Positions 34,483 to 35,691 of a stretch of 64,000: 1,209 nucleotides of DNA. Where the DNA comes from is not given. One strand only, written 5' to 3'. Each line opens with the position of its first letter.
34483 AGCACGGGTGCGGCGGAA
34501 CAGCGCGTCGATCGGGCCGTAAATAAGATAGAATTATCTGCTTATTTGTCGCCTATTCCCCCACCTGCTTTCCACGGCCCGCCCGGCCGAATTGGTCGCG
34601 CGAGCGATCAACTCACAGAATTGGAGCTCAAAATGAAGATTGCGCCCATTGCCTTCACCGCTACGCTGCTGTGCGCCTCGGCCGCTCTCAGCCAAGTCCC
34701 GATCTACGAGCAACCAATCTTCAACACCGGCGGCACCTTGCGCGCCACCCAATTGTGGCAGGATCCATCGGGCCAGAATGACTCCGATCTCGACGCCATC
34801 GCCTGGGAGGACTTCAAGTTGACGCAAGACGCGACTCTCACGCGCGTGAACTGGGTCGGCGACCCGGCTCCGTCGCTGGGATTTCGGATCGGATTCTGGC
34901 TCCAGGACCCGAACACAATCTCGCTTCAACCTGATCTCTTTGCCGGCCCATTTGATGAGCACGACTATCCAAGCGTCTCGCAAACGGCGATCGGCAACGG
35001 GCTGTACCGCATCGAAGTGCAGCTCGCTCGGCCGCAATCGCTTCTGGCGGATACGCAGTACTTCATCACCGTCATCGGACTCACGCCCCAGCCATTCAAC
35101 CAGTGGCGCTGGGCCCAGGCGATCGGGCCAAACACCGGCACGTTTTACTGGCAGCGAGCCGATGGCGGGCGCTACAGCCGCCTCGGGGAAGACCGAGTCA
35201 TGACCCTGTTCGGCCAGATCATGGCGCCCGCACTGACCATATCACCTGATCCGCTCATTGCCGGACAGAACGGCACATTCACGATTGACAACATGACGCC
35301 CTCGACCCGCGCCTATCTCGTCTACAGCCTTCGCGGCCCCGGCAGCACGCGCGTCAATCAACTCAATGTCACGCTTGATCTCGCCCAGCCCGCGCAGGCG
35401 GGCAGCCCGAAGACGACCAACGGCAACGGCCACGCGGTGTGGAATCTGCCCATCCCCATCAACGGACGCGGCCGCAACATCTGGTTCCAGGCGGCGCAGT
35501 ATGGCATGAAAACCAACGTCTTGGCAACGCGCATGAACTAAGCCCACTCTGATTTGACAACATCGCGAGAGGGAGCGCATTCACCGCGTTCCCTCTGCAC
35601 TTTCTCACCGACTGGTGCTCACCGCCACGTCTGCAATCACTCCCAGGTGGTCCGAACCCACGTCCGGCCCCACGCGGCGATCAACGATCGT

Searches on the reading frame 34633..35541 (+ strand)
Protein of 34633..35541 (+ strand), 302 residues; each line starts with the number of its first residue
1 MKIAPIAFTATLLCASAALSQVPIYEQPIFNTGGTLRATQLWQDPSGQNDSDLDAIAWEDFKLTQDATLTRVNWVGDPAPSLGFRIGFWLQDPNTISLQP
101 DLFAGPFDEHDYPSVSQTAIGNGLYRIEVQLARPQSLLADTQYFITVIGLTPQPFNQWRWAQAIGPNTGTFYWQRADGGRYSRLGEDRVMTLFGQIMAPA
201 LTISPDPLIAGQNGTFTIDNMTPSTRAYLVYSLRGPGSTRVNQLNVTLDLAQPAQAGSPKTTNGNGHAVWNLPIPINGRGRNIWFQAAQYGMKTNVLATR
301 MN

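Call 3: search_protein_families(library=pfam, proteins=[window:34633-35541:+], max_evalue=1)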
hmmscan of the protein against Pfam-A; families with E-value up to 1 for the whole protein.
window:34633-35541:+ (302 aa): 0 families

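Call 4: search_protein_families(library=ncbifam, proteins=[window:34633-35541:+], max_evalue=1)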
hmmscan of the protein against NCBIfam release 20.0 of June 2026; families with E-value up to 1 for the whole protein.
window:34633-35541:+ (302 aa): 1 family
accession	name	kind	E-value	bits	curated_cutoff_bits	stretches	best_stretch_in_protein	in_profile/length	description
NF041539.1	choice_anch_R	domain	0.017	15.1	30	1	119-175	73-127/155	choice-of-anchor R domain-containing protein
